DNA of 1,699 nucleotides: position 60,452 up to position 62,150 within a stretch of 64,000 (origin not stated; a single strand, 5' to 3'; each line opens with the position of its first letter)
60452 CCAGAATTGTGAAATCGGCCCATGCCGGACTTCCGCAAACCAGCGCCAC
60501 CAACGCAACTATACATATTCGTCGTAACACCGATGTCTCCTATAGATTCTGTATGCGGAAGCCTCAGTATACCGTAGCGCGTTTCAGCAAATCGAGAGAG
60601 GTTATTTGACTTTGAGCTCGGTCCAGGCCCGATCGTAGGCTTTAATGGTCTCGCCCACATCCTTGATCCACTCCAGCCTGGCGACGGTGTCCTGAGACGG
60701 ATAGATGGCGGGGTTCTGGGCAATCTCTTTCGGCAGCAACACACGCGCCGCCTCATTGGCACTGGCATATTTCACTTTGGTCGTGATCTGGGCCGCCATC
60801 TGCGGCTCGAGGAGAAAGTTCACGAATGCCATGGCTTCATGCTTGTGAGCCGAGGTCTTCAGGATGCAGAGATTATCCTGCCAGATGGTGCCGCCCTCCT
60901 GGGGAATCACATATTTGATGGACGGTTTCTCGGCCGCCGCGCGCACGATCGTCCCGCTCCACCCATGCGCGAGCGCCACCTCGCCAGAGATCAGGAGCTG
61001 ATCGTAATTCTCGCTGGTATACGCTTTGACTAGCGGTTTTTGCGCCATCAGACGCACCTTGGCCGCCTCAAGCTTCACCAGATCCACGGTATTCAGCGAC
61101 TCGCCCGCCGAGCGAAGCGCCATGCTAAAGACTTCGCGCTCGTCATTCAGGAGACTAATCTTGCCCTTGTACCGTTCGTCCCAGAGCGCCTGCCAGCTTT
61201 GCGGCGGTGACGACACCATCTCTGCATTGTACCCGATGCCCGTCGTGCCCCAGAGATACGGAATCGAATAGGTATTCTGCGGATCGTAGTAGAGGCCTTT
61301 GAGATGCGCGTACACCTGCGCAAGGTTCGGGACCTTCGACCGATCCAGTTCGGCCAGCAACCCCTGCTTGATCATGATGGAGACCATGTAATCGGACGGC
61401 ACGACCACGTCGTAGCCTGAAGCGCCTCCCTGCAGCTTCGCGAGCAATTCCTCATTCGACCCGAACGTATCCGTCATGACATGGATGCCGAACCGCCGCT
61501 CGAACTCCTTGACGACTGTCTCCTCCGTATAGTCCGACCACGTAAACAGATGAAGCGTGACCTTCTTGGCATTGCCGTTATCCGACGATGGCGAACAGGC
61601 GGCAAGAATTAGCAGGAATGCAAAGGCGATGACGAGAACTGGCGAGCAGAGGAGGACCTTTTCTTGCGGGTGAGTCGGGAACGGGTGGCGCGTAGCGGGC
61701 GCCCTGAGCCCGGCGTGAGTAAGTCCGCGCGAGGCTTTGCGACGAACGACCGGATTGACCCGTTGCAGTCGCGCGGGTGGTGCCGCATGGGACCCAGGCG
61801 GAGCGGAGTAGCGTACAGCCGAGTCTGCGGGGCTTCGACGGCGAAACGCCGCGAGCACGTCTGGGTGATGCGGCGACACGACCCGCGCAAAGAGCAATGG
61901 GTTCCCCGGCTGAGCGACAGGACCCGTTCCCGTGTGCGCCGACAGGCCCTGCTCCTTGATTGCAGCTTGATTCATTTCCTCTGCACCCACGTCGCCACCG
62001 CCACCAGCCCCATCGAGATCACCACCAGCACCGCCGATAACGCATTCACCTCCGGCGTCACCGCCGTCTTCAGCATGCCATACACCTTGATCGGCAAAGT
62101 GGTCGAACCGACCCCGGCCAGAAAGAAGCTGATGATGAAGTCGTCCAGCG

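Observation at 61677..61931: A repeat copy sits inside the potABCD operon between the potC stop and the potD signal peptide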

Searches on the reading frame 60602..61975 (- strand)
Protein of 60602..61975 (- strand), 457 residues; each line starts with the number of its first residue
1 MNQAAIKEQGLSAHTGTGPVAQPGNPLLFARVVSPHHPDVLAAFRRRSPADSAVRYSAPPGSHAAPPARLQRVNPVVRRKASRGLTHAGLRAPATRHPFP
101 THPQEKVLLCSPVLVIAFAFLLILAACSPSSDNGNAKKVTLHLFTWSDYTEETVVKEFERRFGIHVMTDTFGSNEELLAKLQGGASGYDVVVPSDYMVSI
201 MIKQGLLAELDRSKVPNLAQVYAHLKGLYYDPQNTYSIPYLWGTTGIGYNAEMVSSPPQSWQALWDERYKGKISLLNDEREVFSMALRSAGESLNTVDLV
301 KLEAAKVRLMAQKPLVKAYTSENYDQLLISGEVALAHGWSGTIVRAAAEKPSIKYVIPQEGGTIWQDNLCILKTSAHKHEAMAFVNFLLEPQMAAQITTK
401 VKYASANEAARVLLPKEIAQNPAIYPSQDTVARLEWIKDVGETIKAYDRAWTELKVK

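Call 75: find_encoding_contigs(protein=window:60602-61975:-, flank=1500, max_places=6)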
Protein window:60602-61975:- (457 aa): no gene with exactly this product is on record in the collection.
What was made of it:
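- Tried and rejected: Exact look-up of the 457-aa ATG-to-stop PotD precursor: not on record, so gene callers chose another start (call 75).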

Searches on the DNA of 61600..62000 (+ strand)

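Call 8: search_rna_families(source=window, start=61600, end=62000, threshold=evalue, max_evalue=10)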
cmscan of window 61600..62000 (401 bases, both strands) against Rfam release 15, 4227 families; matches with E-value up to 10: 1.
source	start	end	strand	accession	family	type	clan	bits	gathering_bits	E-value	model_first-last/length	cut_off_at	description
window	61625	61675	+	RF01122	sR39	Gene; snRNA; snoRNA; CD-box;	-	13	50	0.76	1-56/56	no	Small nucleolar RNA sR39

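Call 19: build_rna_model(alignment_id=A2)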
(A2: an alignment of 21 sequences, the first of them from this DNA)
Model R1 built from alignment A2 (21 sequences, 117 columns); structure: RNAalifold consensus.
model positions 114; base pairs 31; branch points 0; effective number of sequences 1.14; information 0.589 bits per position. Calibrated on 0.2 Mb of random sequence (short: E-values are rough).
structure used (alignment columns):
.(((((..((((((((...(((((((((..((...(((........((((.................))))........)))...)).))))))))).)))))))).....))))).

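Call 20: search_with_rna_model(model_id=R1, sources=[window, L001, L002, L003, L004, L005, L006, L007, L008, L009, L010, L011, L012, L013, L014, L015, L016, L017, L018, L019, L020, L021, L022, L023, L024], max_evalue=1)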
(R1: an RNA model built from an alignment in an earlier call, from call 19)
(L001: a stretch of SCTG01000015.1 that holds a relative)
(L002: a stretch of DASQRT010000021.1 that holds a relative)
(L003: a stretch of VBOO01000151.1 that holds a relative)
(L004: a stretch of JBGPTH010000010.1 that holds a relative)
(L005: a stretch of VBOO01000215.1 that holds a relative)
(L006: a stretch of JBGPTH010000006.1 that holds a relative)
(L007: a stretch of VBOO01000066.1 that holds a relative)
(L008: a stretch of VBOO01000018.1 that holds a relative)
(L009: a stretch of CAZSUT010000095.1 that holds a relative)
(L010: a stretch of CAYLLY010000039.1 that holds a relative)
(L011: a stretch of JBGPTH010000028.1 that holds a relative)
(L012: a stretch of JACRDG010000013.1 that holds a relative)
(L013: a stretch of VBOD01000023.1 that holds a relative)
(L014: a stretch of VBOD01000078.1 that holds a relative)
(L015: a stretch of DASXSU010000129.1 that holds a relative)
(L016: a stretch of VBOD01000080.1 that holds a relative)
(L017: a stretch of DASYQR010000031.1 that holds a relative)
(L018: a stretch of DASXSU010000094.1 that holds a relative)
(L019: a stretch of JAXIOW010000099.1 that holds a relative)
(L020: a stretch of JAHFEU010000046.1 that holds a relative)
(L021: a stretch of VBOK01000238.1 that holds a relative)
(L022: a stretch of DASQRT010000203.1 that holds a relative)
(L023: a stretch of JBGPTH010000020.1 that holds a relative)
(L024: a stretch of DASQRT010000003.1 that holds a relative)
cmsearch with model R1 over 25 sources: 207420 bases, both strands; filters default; matches with E-value up to 1: 45.
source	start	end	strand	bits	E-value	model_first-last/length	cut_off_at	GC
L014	4678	4791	-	137.8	7.4e-28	1-114/114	no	0.71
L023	5059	5172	-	136.2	1.7e-27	1-114/114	no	0.68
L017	513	626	+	135.6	2.3e-27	1-114/114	no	0.72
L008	649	762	+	134.8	3.3e-27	1-114/114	no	0.72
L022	551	664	+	133.4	6.8e-27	1-114/114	no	0.71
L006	3692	3806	-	131.8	1.6e-26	1-114/114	no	0.7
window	61773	61886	+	128.5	8.5e-26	1-114/114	no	0.72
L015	2145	2258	+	127.7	1.3e-25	1-114/114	no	0.75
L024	978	1091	+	125.4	4.3e-25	1-114/114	no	0.72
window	26597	26710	-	124.3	7.4e-25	1-114/114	no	0.72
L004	5615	5727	+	122.2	2.1e-24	1-114/114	no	0.72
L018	2271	2384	+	122.1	2.3e-24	1-114/114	no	0.75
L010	4757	4870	-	120.3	5.7e-24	1-114/114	no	0.73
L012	817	930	-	120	6.8e-24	1-114/114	no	0.75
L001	5220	5333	-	119.1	1e-23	1-114/114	no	0.74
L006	1300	1413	-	114.9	8.9e-23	1-114/114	no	0.75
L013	2257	2372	-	112.3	3.3e-22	1-114/114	no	0.76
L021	175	288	-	107.9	3.3e-21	1-114/114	no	0.76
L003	2964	3077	-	105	1.5e-20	1-114/114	no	0.69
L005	1893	2036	+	98.2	4.7e-19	1-114/114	no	0.7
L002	2560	2671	+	94.9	2.5e-18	1-114/114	no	0.71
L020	3429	3540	+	86.9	1.5e-16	1-114/114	no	0.77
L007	981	1093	-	84.6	5e-16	1-114/114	no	0.75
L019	4645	4759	-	80.5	4.1e-15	1-114/114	no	0.77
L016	1765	1908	-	74.8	7.6e-14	1-114/114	no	0.67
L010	5806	5916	+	70.7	6e-13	1-114/114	no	0.75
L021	1032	1175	-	68.3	2.1e-12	1-114/114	no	0.68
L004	1161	1252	-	68.3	2.1e-12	1-114/114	no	0.75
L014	795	889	-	66.6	4.9e-12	1-114/114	no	0.79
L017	1560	1670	+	65.1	1.1e-11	1-114/114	no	0.72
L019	4908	5019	+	63.6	2.3e-11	1-114/114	no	0.76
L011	6452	6543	+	63.3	2.6e-11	1-114/114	no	0.8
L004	2322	2435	-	62.3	4.5e-11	1-114/114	no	0.75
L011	6354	6451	+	53.5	4.2e-09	6-109/114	no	0.71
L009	943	1076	-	44.4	4.2e-07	1-114/114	no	0.68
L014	2221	2314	+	38.3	9.9e-06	1-114/114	no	0.73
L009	1684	1817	+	33.9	9.2e-05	1-114/114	no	0.68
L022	427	526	-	29.9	0.00074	1-114/114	no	0.76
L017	406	484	-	29.2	0.0011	1-114/114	no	0.76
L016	1933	2011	+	26.4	0.0044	1-114/114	no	0.75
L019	4845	4902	+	24.9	0.0095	29-85/114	no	0.66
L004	2441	2498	-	21.8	0.047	29-85/114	no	0.72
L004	1261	1333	-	16.8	0.58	1-114/114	no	0.77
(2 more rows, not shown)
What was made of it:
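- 45 model hits in 207 kb (call 20).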

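Call 45: search_with_rna_model(model_id=R1, sources=[L025, L026, L027, L028, L029, L031, L032, L033, L034, L035, L036, L037, L038, L039, L040, L041, L042, L043, L044, L045, L046, L047, L048, L049, L050, L051, L052, L053, L054, L055, L056, L057, L058, L059, L060, L061, L062, L063, L064, L065, L066, L067, L068, L069, L070, L071, L072, L073, L074, L075, L076, L077, L078, L079, L080, L081, L082, L083, L084, L085, L086, L087, L088, L089, L090, L091, L092, L093, L094, L095, L096, L097, L098, L099, L100, L101, L102, L103, L104, L105, L106, L107, L108, L109, L110, L111, L112], max_evalue=0.1)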
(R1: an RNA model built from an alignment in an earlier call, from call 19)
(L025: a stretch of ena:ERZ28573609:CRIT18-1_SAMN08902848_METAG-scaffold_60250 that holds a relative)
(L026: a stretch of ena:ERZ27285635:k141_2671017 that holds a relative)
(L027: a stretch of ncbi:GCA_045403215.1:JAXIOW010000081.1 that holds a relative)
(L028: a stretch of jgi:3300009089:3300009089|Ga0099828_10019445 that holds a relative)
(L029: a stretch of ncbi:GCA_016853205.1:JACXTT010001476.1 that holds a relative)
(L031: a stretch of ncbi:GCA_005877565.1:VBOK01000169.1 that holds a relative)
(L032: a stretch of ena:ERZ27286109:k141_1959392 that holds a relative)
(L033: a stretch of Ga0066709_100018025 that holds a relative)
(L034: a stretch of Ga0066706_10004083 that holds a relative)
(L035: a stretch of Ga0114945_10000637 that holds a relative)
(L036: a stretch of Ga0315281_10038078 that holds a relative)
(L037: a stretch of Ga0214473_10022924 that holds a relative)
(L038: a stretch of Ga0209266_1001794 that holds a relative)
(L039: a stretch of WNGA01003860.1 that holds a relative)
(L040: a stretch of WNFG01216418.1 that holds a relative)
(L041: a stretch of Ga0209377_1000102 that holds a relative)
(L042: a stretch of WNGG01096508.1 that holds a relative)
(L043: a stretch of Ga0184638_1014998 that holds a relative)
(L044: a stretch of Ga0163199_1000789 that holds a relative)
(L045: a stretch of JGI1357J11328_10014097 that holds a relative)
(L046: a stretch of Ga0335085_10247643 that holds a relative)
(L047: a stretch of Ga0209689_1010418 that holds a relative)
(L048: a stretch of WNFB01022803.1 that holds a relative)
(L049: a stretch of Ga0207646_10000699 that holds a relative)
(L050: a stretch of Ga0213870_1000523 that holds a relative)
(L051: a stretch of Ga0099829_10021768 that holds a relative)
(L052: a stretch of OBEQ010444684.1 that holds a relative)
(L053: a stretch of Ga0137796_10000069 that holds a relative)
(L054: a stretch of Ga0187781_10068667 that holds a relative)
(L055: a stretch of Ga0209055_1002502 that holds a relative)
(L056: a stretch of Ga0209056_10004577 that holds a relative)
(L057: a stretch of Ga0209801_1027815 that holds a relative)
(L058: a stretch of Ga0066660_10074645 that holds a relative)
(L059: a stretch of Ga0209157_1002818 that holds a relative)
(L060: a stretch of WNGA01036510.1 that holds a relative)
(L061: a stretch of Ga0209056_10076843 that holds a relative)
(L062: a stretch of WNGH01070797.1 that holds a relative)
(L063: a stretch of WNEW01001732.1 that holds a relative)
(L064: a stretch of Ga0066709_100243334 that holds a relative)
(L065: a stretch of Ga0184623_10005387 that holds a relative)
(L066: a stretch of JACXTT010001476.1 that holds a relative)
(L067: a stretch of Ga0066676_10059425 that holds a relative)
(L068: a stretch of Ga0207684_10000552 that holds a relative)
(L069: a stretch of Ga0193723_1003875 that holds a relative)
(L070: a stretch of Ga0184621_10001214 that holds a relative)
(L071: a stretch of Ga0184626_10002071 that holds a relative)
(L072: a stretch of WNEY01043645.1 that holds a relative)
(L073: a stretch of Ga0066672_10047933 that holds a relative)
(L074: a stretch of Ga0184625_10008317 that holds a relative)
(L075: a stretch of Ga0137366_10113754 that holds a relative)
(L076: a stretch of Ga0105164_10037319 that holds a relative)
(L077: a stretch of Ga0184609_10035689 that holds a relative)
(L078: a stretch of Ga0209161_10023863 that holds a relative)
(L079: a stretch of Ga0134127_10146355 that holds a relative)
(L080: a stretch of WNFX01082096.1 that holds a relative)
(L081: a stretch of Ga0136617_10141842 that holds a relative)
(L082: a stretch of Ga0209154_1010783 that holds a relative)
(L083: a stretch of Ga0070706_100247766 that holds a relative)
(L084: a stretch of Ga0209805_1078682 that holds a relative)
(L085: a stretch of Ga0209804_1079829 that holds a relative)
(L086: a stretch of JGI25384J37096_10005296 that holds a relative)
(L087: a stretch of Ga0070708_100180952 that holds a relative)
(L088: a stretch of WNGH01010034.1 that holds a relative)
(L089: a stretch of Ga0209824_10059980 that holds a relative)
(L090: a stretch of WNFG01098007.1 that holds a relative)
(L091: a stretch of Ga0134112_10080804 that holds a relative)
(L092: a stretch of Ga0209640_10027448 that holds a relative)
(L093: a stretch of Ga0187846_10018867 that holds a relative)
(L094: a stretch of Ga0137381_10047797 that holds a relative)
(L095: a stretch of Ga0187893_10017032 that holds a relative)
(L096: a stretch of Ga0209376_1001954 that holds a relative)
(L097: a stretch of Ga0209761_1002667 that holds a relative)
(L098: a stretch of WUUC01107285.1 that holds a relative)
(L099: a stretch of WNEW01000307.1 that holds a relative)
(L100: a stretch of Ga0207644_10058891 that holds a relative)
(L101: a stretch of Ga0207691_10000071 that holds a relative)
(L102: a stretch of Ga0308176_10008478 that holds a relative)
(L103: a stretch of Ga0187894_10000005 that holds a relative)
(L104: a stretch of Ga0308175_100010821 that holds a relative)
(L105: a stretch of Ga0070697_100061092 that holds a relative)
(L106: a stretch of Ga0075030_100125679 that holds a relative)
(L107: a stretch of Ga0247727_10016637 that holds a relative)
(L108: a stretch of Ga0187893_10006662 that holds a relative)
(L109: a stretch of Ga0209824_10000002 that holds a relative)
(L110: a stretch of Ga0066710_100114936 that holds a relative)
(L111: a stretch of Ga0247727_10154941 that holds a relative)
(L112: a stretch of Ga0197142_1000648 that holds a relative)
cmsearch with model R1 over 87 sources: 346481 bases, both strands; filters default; matches with E-value up to 0.1: 25.
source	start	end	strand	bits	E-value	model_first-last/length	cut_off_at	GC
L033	1130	1243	-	128.5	1.4e-25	1-114/114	no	0.72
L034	2212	2325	-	128.5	1.4e-25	1-114/114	no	0.72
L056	2337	2449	-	122.8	2.6e-24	1-114/114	no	0.67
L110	1154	1268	-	115.8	9.6e-23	1-114/114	no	0.74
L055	1146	1259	-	109.7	2.2e-21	1-114/114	no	0.71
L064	64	177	-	109.7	2.2e-21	1-114/114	no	0.71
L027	2262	2374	-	81.2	4.6e-15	1-114/114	no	0.75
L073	172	283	-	77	4.1e-14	1-114/114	no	0.74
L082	1211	1322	-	77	4.1e-14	1-114/114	no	0.74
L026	1188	1299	-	76.2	6.2e-14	1-114/114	no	0.75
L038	1911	2022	-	74.5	1.4e-13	1-114/114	no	0.75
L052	2329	2453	-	65.9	1.2e-11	1-114/114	no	0.71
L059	1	104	-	62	8.9e-11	1-106/114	3'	0.73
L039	2352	2446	-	59.6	3e-10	1-114/114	no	0.79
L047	2352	2446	-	57.5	8.9e-10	1-114/114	no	0.76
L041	2325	2446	-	53.5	6.7e-09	1-114/114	no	0.74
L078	775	896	-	53.5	6.7e-09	1-114/114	no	0.74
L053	1410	1511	-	50.4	3.3e-08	1-114/114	no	0.76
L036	309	429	-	50.3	3.6e-08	1-114/114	no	0.69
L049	2369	2456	-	38.4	1.5e-05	1-114/114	no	0.74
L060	499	586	-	36.4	4.3e-05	1-114/114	no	0.75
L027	2381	2438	-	30.3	0.00097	29-85/114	no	0.66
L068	881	975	-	29.6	0.0014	1-114/114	no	0.71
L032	1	59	-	28.1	0.0031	1-59/114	3'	0.75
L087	940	1018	-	28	0.0031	1-114/114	no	0.76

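Call 62: search_with_rna_model(model_id=R1, source=window, filters=off, max_evalue=5)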
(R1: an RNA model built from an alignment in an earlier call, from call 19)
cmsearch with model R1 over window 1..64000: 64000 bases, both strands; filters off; matches with E-value up to 5: 16.
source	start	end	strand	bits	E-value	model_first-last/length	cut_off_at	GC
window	61773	61886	+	128.5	2.6e-26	1-114/114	no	0.72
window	26597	26710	-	124.3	2.3e-25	1-114/114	no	0.72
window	29855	29968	+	98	1.6e-19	1-114/114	no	0.75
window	26720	26807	-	28.7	0.00042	1-114/114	no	0.7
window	20310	20418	-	14.7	0.54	1-114/114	no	0.69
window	62190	62266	-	12.6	1.6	1-114/114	no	0.7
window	17826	17890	+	12.1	2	1-114/114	no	0.68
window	45049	45163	-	12.1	2.1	1-114/114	no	0.61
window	7176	7260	-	12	2.2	1-114/114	no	0.62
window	37251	37289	+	11.7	2.5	1-114/114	no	0.77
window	55136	55175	-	11.5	2.8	1-114/114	no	0.8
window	19595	19661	-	11.5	2.8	1-114/114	no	0.61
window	6950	7026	-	11.3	3.1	1-114/114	no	0.7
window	18147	18188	+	10.9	3.7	1-114/114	no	0.76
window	12920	13007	+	10.5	4.6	1-114/114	no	0.73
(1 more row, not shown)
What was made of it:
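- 61773..61886 (+): Inner canonical 114-nt hairpin unit. Its family orientation is on the + strand, so it is antisense to the pot mRNA. Covariance model R1: 128.5 bits, E 2.6e-26 (calls 20, 62).
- Checked: A covariance model built from 21 units scores the inner unit 61773-61886 at 128.5 bits, E 2.6e-26 (calls 19, 62).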

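Call 63: search_dna_similar(query=window:61666-61952:+, collection=plasmids, mode=distant, max_evalue=0.01, max_rows=10)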
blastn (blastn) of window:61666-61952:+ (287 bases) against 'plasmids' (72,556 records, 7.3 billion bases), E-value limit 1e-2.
No match.

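Call 64: search_dna_similar(query=window:61666-61952:+, collection=phages, mode=distant, max_evalue=0.01, max_rows=10)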
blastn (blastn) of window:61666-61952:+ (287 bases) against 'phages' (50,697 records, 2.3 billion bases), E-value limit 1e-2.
No match.
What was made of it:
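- On MITE: There is no match in plasmids or phages (calls 63, 64).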

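Call 74: search_with_rna_model(model_id=R1, sources=[L113, L114, L115, L116, L117, L118, L119, L120], max_evalue=0.1)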
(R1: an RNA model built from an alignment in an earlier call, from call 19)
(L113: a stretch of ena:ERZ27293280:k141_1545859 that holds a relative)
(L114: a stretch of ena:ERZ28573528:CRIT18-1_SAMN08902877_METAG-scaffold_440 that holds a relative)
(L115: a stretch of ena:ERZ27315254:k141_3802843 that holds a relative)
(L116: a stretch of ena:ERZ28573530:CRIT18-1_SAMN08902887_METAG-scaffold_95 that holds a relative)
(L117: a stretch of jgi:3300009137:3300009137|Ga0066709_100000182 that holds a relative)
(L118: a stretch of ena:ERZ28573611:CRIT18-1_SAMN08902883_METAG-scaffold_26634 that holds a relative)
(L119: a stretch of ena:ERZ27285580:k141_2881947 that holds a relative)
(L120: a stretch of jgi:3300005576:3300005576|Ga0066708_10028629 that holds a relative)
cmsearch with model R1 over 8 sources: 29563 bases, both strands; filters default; matches with E-value up to 0.1: 16.
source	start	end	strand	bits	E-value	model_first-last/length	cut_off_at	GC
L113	2542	2655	-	124.3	1.1e-25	1-114/114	no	0.72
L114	2542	2655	-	124.3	1.1e-25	1-114/114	no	0.72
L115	2542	2655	-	124.3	1.1e-25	1-114/114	no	0.72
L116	2542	2655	-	124.3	1.1e-25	1-114/114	no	0.72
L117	2522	2635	-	124.3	1.1e-25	1-114/114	no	0.72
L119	1507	1620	-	124.3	1.1e-25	1-114/114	no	0.72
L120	2190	2303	-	124.3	1.1e-25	1-114/114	no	0.72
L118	2284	2397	-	123.2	1.8e-25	1-114/114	no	0.7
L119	1630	1717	-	30.6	7.2e-05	1-114/114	no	0.7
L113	2665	2752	-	28.6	0.0002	1-114/114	no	0.7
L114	2665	2752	-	28.6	0.0002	1-114/114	no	0.7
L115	2665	2752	-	28.6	0.0002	1-114/114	no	0.7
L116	2665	2752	-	28.6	0.0002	1-114/114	no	0.7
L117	2645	2732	-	28.6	0.0002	1-114/114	no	0.7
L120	2313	2400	-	28.6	0.0002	1-114/114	no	0.7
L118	2408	2478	-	26.9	0.00049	23-91/114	no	0.68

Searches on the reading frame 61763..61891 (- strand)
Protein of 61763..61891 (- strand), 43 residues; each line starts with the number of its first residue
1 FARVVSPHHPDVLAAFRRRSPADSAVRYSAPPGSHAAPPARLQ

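Call 61: find_homologous_proteins(query=window:61763-61891:-, max_evalue=0.001)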
Query seq(43 aa) (43 aa): 3 proteins with E <= 0.001 among 3 candidates.
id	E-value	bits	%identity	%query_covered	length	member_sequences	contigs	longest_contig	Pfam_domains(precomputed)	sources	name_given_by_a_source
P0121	1.8e-11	60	84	88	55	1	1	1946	-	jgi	-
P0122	1.9e-10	57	79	91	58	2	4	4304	-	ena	-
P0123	1.8e-9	54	76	88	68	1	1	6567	-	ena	-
